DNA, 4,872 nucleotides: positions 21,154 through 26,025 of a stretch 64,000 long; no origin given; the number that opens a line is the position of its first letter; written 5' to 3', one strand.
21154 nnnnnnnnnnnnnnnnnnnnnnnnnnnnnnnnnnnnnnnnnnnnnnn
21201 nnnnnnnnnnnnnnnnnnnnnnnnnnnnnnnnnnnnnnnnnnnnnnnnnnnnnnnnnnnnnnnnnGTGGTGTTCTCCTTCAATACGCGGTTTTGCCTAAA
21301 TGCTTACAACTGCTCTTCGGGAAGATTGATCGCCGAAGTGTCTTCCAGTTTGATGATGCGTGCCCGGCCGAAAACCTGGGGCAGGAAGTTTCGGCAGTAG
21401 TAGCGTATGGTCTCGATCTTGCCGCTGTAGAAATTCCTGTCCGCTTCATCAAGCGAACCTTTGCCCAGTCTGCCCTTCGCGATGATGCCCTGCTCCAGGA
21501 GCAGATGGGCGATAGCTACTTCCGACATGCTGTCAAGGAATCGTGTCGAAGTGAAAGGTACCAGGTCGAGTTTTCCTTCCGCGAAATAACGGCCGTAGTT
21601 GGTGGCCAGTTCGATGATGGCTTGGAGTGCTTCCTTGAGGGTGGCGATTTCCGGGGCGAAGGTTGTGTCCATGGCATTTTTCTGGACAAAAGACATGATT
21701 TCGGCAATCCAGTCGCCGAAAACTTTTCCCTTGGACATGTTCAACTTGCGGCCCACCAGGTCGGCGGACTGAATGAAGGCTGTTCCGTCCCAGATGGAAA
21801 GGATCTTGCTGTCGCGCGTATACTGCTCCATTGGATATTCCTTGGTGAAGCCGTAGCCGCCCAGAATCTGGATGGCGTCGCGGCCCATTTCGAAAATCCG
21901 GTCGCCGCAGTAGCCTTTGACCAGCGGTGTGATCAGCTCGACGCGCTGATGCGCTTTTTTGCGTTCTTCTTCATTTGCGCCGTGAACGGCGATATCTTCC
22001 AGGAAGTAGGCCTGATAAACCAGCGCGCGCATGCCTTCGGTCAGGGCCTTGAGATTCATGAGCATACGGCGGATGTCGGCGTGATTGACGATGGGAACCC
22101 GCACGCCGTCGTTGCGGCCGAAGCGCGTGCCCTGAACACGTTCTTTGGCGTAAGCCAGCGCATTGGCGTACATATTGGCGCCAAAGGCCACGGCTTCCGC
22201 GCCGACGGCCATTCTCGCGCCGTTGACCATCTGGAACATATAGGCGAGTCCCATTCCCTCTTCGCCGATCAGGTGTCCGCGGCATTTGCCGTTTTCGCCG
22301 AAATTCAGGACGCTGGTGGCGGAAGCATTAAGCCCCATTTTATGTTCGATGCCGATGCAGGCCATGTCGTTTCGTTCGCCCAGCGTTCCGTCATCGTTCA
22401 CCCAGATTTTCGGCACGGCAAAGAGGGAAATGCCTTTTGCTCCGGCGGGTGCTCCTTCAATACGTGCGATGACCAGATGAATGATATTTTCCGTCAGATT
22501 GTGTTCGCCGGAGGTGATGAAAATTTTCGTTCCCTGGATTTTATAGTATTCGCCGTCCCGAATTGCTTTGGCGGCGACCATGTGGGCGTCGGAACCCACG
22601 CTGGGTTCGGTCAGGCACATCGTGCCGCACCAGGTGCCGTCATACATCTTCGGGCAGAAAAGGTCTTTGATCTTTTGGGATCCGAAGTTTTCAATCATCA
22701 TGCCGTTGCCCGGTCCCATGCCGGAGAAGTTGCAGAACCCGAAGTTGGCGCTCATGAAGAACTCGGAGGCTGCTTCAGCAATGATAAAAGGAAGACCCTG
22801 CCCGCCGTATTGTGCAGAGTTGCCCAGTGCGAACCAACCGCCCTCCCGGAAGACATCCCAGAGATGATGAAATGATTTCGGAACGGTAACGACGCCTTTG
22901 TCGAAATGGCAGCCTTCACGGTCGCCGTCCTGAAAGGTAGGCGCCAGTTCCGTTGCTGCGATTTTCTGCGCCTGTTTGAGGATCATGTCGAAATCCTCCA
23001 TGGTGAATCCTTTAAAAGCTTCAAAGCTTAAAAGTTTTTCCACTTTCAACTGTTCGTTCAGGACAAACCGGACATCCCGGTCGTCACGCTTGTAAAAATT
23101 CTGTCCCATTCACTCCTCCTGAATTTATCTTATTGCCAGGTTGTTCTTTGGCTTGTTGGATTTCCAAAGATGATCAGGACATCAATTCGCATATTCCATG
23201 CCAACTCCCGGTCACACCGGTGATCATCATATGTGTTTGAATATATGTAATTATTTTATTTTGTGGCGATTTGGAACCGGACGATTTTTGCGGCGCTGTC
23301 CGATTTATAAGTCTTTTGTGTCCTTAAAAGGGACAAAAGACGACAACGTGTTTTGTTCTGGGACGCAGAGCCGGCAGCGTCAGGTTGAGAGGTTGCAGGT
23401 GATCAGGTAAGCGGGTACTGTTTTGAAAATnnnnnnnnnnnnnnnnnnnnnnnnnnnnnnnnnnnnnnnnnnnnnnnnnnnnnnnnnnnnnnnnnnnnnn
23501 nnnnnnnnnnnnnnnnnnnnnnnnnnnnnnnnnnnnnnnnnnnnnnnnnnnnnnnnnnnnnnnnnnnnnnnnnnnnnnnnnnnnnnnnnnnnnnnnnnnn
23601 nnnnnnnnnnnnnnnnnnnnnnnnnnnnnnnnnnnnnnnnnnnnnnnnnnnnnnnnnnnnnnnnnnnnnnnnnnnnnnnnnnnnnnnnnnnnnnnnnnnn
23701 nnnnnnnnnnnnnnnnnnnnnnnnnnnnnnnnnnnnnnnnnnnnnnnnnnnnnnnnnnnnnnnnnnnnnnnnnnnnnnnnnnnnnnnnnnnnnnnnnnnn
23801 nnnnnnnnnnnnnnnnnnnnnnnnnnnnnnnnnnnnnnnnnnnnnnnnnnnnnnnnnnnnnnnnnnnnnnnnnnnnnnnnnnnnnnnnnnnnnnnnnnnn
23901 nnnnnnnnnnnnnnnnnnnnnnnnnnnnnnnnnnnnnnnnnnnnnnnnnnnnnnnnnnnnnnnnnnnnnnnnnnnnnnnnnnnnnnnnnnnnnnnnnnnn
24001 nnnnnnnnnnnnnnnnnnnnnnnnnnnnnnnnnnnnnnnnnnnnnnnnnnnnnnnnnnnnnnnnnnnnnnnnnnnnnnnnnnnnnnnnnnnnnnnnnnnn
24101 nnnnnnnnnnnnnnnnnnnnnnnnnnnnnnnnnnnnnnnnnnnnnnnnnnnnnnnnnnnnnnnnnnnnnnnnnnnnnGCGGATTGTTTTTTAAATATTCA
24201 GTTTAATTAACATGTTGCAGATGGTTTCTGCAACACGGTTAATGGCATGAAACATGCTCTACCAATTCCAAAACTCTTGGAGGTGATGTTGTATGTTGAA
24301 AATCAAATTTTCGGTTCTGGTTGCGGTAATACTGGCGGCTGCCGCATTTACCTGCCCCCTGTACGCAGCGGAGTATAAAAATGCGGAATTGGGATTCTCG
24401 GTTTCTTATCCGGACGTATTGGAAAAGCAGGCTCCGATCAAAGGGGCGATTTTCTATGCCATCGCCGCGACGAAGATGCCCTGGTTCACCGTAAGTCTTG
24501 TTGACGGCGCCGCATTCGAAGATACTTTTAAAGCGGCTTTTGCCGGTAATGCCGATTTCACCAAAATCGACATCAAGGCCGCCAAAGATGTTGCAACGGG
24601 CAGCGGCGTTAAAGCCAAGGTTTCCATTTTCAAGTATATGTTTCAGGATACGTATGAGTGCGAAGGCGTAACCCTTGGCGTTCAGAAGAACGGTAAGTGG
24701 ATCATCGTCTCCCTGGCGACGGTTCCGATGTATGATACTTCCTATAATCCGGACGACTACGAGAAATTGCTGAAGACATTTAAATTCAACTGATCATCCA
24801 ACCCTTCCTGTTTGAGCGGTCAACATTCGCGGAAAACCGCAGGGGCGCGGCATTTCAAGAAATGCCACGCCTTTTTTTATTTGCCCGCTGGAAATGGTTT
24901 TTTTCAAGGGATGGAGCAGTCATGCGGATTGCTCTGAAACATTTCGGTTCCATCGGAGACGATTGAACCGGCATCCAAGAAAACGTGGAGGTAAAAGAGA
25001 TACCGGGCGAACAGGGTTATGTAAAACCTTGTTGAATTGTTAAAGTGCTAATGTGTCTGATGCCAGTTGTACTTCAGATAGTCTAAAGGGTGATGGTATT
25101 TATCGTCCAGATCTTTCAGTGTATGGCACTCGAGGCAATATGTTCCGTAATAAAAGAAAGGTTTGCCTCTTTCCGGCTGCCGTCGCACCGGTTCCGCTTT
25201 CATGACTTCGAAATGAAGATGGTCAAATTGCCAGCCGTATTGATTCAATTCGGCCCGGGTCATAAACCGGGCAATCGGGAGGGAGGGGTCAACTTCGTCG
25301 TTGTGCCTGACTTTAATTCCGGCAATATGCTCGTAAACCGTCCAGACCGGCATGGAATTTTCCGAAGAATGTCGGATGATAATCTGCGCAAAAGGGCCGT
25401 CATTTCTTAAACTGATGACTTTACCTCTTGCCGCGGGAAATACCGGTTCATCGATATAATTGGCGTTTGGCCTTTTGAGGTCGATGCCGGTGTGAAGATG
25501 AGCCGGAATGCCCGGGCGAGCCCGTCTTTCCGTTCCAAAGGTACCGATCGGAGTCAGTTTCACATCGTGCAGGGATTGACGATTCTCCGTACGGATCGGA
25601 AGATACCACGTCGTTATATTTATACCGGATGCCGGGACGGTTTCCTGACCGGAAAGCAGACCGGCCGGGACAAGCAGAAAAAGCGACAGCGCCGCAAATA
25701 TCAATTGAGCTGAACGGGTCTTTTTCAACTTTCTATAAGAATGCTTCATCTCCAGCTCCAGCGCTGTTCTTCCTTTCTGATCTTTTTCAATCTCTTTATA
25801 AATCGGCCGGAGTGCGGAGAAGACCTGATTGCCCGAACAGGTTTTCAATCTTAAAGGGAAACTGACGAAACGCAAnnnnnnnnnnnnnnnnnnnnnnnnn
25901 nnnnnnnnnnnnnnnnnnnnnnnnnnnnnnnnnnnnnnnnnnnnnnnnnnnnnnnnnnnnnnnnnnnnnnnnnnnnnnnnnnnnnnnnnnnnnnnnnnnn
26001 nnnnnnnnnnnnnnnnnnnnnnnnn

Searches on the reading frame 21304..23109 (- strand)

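Call 40: search_protein_families(library=pfam, proteins=[window:21304-23109:-], max_evalue=0.00001)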
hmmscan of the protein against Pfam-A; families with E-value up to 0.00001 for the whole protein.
window:21304-23109:- (601 aa): 4 families
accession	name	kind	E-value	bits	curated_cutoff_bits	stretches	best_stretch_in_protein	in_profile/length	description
PF12806.12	Acyl-CoA_dh_C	-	1.1e-23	84.1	30.3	1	467-596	1-123/124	Acetyl-CoA dehydrogenase C-terminal like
PF00441.29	Acyl-CoA_dh_1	-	1.7e-20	74.1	22.4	1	285-449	1-143/150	Acyl-CoA dehydrogenase, C-terminal domain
PF02770.24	Acyl-CoA_dh_M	-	2.6e-10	40.8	33.3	1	164-234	2-68/97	Acyl-CoA dehydrogenase, middle domain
PF02771.21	Acyl-CoA_dh_N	-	1.1e-09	39.1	22.9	1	38-158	2-112/113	Acyl-CoA dehydrogenase, N-terminal domain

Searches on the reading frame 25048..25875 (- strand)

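Call 40: search_protein_families(library=pfam, proteins=[window:25048-25875:-], max_evalue=0.00001)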
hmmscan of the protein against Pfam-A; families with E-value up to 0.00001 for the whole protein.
window:25048-25875:- (275 aa): 1 family
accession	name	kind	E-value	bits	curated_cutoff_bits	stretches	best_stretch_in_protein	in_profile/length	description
PF01551.29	Peptidase_M23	-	3.6e-09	37.1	28.7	1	127-227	2-90/96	Peptidase family M23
